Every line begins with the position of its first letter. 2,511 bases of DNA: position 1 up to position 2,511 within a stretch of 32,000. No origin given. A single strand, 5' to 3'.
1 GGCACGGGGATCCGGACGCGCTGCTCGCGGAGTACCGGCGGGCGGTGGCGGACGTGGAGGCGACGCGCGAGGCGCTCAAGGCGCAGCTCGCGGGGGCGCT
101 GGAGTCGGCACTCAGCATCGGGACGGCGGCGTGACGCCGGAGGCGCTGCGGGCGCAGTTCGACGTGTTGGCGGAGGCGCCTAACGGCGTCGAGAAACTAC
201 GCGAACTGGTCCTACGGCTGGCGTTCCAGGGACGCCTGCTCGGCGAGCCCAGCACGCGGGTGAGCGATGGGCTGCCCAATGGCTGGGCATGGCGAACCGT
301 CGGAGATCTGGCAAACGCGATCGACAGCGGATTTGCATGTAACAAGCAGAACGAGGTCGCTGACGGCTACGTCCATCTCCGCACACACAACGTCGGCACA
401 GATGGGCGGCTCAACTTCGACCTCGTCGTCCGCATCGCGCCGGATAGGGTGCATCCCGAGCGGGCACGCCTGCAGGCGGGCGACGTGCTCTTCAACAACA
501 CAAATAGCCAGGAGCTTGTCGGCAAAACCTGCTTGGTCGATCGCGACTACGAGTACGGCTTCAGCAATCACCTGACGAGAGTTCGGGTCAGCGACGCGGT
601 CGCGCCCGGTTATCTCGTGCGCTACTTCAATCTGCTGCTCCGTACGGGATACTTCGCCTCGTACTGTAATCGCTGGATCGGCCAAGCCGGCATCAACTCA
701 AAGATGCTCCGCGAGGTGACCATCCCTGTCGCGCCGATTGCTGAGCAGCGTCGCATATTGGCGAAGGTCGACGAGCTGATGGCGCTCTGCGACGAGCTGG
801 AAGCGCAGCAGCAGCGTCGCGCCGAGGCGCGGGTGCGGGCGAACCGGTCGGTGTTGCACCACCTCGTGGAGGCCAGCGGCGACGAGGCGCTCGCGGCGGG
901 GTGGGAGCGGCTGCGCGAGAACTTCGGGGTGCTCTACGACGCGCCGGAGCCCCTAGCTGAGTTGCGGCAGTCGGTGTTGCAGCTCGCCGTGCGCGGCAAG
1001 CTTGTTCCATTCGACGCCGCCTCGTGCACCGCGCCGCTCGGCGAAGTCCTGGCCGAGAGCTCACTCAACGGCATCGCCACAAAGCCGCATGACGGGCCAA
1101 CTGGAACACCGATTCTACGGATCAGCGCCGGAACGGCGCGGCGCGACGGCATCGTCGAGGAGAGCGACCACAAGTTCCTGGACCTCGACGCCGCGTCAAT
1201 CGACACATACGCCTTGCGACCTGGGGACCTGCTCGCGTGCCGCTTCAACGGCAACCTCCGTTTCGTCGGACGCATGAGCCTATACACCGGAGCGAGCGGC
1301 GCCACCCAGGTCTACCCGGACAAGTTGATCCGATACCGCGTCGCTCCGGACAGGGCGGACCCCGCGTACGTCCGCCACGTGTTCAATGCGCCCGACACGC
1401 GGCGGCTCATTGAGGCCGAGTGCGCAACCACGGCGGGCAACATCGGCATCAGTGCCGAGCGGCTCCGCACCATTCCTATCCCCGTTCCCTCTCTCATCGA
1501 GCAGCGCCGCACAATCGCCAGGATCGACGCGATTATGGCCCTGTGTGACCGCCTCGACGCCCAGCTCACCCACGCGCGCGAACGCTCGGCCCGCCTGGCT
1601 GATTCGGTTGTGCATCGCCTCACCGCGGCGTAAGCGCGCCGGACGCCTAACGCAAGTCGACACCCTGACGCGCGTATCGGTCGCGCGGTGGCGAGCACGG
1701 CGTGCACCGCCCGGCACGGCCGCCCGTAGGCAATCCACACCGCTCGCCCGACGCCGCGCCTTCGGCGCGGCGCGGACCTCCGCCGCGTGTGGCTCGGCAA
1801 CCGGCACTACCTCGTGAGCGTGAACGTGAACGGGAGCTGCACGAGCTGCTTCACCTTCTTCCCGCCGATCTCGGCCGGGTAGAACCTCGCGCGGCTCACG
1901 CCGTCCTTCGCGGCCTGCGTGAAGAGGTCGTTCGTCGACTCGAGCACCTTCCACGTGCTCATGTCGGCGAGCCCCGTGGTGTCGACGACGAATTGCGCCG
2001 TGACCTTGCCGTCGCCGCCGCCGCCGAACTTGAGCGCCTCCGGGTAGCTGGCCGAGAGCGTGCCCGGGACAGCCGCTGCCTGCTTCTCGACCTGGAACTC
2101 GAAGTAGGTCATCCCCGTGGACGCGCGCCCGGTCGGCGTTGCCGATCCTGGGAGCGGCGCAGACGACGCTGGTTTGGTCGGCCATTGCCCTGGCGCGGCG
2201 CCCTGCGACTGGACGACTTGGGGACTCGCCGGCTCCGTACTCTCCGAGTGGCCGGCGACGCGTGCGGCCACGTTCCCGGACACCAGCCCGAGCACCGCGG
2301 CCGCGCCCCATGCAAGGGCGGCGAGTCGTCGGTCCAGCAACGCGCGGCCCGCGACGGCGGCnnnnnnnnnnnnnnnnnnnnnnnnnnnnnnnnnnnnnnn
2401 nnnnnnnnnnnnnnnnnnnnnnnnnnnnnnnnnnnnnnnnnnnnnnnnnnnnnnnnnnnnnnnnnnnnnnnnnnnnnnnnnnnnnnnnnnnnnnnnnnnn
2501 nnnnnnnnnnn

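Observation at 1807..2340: TerY-P-type kinase continues in frame into a complete TonB-like module (TM, Pro/Ser spacer, TonB_C-like domain)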

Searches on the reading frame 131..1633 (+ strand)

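Call 4: search_protein_families(library=pfam, proteins=[window:131-1633:+], max_evalue=1)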
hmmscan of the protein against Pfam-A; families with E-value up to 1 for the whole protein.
window:131-1633:+ (500 aa): 2 families
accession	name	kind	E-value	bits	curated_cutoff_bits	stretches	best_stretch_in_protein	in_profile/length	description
PF01420.25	Methylase_S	-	7.6e-10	39.7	22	2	49-230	1-165/168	Type I restriction modification DNA specificity domain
PF08963.15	DUF1878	-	0.1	13.5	23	0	456-484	34-62/110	Protein of unknown function (DUF1878)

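Call 5: search_protein_families(library=ncbifam, proteins=[window:131-1633:+], max_evalue=1)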
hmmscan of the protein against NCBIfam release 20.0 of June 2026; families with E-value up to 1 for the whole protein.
window:131-1633:+ (500 aa): 2 families
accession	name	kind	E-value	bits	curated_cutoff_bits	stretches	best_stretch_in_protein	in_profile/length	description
NF007278.0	PRK09737.1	equivalog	2.4e-50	171.6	662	2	272-494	189-411/461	type I restriction-modification system specificity subunit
NF047740.1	antiphage_MADS5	equivalog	1.1e-06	27.8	400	1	112-222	331-444/461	methylation-associated defense system restriction endonuclease subunit S MAD5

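Call 13: search_protein_families(library=padloc, proteins=[window:131-1633:+], max_evalue=0.01)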
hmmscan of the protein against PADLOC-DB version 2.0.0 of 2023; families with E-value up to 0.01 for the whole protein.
window:131-1633:+ (500 aa): 97 families (the best 25 are shown)
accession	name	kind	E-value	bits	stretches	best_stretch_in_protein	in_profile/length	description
PDLC03179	Specificity_I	-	5.9e-66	221.6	2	48-296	101-347/589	Type I specificity subunit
PDLC03096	Specificity_I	-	4.5e-62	208.7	4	142-310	171-336/658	Type I specificity subunit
PDLC03107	Specificity_I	-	1.1e-56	190.6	2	38-227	186-373/392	Type I specificity subunit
PDLC03196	Specificity_I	-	1e-49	167.4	3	48-301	83-343/792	Type I specificity subunit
PDLC03148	Specificity_I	-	5.4e-49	165.2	2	57-245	264-452/453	Type I specificity subunit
PDLC03127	Specificity_I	-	7.7e-48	161.6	3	40-242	240-445/571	Type I specificity subunit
PDLC03189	Specificity_I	-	2.1e-47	160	2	13-237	174-403/459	Type I specificity subunit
PDLC03169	Specificity_I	-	2.9e-44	150.2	2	13-235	184-403/461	Type I specificity subunit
PDLC03195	Specificity_I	-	2.4e-42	143.2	2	4-292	4-274/512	Type I specificity subunit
PDLC03056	Specificity_I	-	4.1e-42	142.4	3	47-299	244-499/590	Type I specificity subunit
PDLC03171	Specificity_I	-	6.9e-39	131.9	2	45-226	168-345/653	Type I specificity subunit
PDLC03109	Specificity_I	-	2.2e-38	130.1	2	40-243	283-490/591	Type I specificity subunit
PDLC03100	Specificity_I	-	2.3e-38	130.7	2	21-234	179-380/392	Type I specificity subunit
PDLC03176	Specificity_I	-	2.4e-35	120.4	2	300-494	23-211/585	Type I specificity subunit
PDLC03117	Specificity_I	-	7.5e-34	115.4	2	49-218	188-358/518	Type I specificity subunit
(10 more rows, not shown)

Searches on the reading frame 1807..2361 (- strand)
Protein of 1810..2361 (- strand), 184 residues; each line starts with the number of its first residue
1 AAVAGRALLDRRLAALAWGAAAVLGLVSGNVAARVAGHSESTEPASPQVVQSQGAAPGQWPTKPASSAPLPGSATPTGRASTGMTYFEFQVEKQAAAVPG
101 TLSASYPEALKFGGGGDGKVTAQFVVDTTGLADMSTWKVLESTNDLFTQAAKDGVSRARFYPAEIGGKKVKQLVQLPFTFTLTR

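Call 4: search_protein_families(library=pfam, proteins=[window:1807-2340:-], max_evalue=1)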
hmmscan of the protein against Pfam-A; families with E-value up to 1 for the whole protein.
window:1807-2340:- (177 aa): 1 family
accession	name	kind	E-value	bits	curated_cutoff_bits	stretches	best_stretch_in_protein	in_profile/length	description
PF03544.19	TonB_C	-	1.4e-08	35.5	24.6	1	108-175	13-79/79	Gram-negative bacterial TonB protein C-terminal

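Call 5: search_protein_families(library=ncbifam, proteins=[window:1807-2340:-], max_evalue=1)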
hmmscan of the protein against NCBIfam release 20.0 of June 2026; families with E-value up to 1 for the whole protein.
window:1807-2340:- (177 aa): 3 families
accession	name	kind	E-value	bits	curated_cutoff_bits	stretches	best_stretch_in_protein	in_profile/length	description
TIGR01352.1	tonB_Cterm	subfamily_domain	3.6e-06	27.2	27.1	1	98-175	2-75/76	TonB family protein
NF038079.1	TonB_sider_MxcH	equivalog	2.2e-05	22.8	925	1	95-175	8-85/792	TonB-dependent siderophore myxochelin receptor MxcH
NF033768.1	myxo_SS_tail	domain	0.0014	18.7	40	1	89-173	11-91/92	AgmX/PglI C-terminal domain-containing protein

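Call 40: predict_structure(alignment_id=A1)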
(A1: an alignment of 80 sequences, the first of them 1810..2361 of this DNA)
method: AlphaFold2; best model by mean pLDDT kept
length: 184 residues; sequences in the alignment: 80
mean_pLDDT: 75.0   pTM: 0.54
mean pLDDT of the five models: 75.0, 74.7, 74.2, 74.0, 72.8
residues with pLDDT >= 90: 88; 70-90: 7; 50-70: 55; < 50: 34
segments of 3 or more residues with pLDDT < 50: 12-17, 19-26, 28-30, 38-41, 48-51
pLDDT, mean of each block of 10 residues (from residue 1): 53 47 46 49 53 51 60 54 66 95 95 91 98 98 97 98 96 97 84
secondary structure, 60 per line:
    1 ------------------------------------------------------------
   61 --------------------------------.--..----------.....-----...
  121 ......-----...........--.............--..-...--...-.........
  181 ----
elements in order: H108-112 E118-126 E132-142 H145-157 E163-165 E168-170 E172-180

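Call 43: fold_search(model_id=the predicted structure, library=pdb)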
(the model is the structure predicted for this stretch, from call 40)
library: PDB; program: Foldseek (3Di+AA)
matches with E <= 10: 195; with E <= 0.001: 3
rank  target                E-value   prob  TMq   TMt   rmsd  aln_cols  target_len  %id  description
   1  6i97_D                3.0e-05  1.00  0.44  0.85   1.7        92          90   24  Structure of the ferrioxamine B transporter FoxA from Pseudomonas aeruginosa in complex with ferrioxamine B and a C-te (released 2019-08-28)
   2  6fip_MODEL_1_A        1.2e-04  1.00  0.42  0.73   3.0        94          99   23  Solution NMR structure of Pseudomonas aeruginosa TonB CTD (released 2018-08-29)
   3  2k9k_MODEL_1_A        9.5e-04  1.00  0.34  0.54  15.9       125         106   22  Molecular characterization of the tonb2 protein from vibrio anguillarum (released 2008-11-18)
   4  7zc8_B                1.1e-03  1.00  0.34  0.68   3.8        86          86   23  Crystal structure of the C-terminal domain of FusB, a TonB homologue (released 2022-08-17)
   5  1u07_B                1.4e-03  1.00  0.36  0.68   4.0        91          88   21  Crystal Structure of the 92-residue C-term. part of TonB with significant structural changes compared to shorter fragm (released 2004-11-30)
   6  1u07_A                1.8e-03  1.00  0.33  0.61   4.5        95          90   23  Crystal Structure of the 92-residue C-term. part of TonB with significant structural changes compared to shorter fragm (released 2004-11-30)
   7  7zc8_A                2.0e-03  1.00  0.37  0.72   3.4        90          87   24  Crystal structure of the C-terminal domain of FusB, a TonB homologue (released 2022-08-17)
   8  2gsk_B                2.1e-03  1.00  0.38  0.80   3.7        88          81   19  Structure of the BtuB:TonB Complex (released 2006-06-13)
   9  8rd6_MODEL_1_A        2.4e-03  1.00  0.33  0.61   4.2        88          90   19  the C-terminal domain of TonB protein from Salmonella enterica. (released 2024-01-17)
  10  9dc4_T                2.5e-03  1.00  0.38  0.77   2.4        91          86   18  Transferrin Binding Protein A in complex with transferrin binding protein B, transferrin and globular domain of TonB (released 2026-03-04)
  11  6sly_MODEL_1_A        6.4e-03  1.00  0.33  0.55   3.6        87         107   20  NMR solution structure of Helicobacter pylori TonB-CTD (residues 179-285) (released 2020-03-25)
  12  5lw8_MODEL_1_A        7.7e-03  1.00  0.32  0.59   3.2        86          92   20  NMR solution structure of Helicobacter pylori TonB-CTD (residues 194-285) (released 2016-10-19)
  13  1xx3_MODEL_1_A        8.2e-03  1.00  0.39  0.76   2.2        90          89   20  Solution Structure of Escherichia coli TonB-CTD (released 2005-02-15)
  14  9hi3                  8.2e-03  1.00  0.36  0.34   3.3        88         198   25  C-terminal domain of pectobacterial FusB in complex with spinach ferredoxin 1 (released 2025-04-23)
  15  9ddz                  1.2e-02  1.00  0.38  0.78   2.9        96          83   16  Crystal Structure of Neisseria meningitidis TonB C-terminus domain (globular domain) (released 2026-03-04)
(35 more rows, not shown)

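Call 65: search_protein_representatives(protein=window:1810-2361:-)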
Query: 184 residues. Proteins with E-value up to 0.001 (for the whole library): 4780; up to 1e-10: 1570; up to 1e-30: 75. The best 150 are listed.
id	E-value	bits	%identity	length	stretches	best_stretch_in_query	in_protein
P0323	6.1e-66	237.8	46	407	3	79-184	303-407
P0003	1.0e-53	198.0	62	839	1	1-184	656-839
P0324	1.9e-52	193.8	41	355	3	69-182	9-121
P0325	2.9e-52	193.3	47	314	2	67-183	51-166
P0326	3.0e-51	190.0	38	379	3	58-181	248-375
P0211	2.3e-50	187.1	50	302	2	85-182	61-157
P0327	3.8e-46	173.3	47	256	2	73-183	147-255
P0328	2.9e-45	170.5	46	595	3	66-184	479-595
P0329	3.2e-45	170.3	41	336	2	28-183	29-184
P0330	8.7e-45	168.9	48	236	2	84-182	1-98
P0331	9.7e-45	168.8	43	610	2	8-183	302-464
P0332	3.9e-44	166.8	46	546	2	64-184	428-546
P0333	2.4e-43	164.2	46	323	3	54-184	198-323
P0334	4.0e-43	163.5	44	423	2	65-182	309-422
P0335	6.3e-43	162.9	45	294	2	80-183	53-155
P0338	2.1e-42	161.2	47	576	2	64-182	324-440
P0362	1.1e-35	139.3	40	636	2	16-184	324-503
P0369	3.1e-35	137.8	41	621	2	16-184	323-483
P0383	1.1e-32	129.5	41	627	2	74-183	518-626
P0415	3.3e-27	111.7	40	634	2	79-183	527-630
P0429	2.3e-26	108.9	43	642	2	72-181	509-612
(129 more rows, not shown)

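Call 66: search_protein_families(library=pfam, proteins=[P0328, P0331, P0332, P0338, P0362, P0429, P0415, P0383, P0369, P0323], max_evalue=0.0001)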
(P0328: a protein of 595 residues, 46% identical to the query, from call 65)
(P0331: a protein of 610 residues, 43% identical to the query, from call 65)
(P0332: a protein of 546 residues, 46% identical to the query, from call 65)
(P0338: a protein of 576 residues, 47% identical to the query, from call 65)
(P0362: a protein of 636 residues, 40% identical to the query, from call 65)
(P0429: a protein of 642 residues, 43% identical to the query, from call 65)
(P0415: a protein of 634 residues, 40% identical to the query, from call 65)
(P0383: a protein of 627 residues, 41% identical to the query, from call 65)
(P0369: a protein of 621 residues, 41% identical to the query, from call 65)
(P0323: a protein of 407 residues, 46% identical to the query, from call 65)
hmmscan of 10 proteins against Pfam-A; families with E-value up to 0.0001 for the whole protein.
P0328 (595 aa): 2 families
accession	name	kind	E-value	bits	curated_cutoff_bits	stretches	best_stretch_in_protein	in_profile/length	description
PF05569.17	Peptidase_M56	-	1.4e-21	77.4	31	1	81-267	85-295/296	BlaR1 peptidase M56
PF03544.19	TonB_C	-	3.6e-21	75.9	24.6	2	516-593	3-79/79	Gram-negative bacterial TonB protein C-terminal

P0331 (610 aa): 2 families
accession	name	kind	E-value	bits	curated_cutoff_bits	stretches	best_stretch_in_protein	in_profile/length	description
PF03544.19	TonB_C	-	2.1e-23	83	24.6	2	531-608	3-79/79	Gram-negative bacterial TonB protein C-terminal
PF05569.17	Peptidase_M56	-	3.6e-18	66.2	31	1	28-296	22-295/296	BlaR1 peptidase M56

P0332 (546 aa): 2 families
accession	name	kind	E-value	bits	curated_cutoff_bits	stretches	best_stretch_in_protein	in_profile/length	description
PF03544.19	TonB_C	-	3.4e-23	82.3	24.6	2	343-421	2-79/79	Gram-negative bacterial TonB protein C-terminal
PF05569.17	Peptidase_M56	-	1.2e-12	48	31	1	139-262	166-294/296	BlaR1 peptidase M56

P0338 (576 aa): 2 families
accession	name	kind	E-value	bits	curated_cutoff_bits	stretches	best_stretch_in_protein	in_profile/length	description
PF03544.19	TonB_C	-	3.6e-20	72.6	24.6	2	497-574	2-78/79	Gram-negative bacterial TonB protein C-terminal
PF05569.17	Peptidase_M56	-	3.3e-09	36.8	31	1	157-284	167-294/296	BlaR1 peptidase M56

P0362 (636 aa): 2 families
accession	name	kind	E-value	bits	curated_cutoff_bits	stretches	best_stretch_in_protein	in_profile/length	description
PF03544.19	TonB_C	-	4.2e-24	85.2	24.6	2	423-501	2-79/79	Gram-negative bacterial TonB protein C-terminal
PF05569.17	Peptidase_M56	-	8e-13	48.6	31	1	165-272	167-267/296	BlaR1 peptidase M56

P0429 (642 aa): 2 families
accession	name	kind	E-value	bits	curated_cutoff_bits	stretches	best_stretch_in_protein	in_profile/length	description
PF05569.17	Peptidase_M56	-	5.5e-18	65.6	31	1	98-267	100-294/296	BlaR1 peptidase M56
PF03544.19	TonB_C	-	1.3e-17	64.4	24.6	2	406-476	2-71/79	Gram-negative bacterial TonB protein C-terminal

P0415 (634 aa): 2 families
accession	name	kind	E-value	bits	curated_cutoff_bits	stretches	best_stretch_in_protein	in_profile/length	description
PF03544.19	TonB_C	-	1.6e-19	70.6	24.6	2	551-629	2-79/79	Gram-negative bacterial TonB protein C-terminal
PF05569.17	Peptidase_M56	-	1.7e-15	57.5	31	1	88-265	93-293/296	BlaR1 peptidase M56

P0383 (627 aa): 2 families
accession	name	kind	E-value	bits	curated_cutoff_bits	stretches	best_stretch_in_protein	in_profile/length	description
PF03544.19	TonB_C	-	1.5e-20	73.9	24.6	2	399-477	2-79/79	Gram-negative bacterial TonB protein C-terminal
PF05569.17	Peptidase_M56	-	1.2e-17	64.5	31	1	117-298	97-294/296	BlaR1 peptidase M56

P0369 (621 aa): 2 families
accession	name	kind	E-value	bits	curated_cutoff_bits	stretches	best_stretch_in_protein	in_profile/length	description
PF03544.19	TonB_C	-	7.2e-24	84.5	24.6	2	404-481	3-79/79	Gram-negative bacterial TonB protein C-terminal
PF05569.17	Peptidase_M56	-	4.5e-14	52.8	31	1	167-304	166-294/296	BlaR1 peptidase M56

P0323 (407 aa): 1 family
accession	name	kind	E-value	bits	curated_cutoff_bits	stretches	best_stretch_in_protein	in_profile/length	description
PF03544.19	TonB_C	-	1.2e-33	115.8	24.6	3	191-267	3-78/79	Gram-negative bacterial TonB protein C-terminal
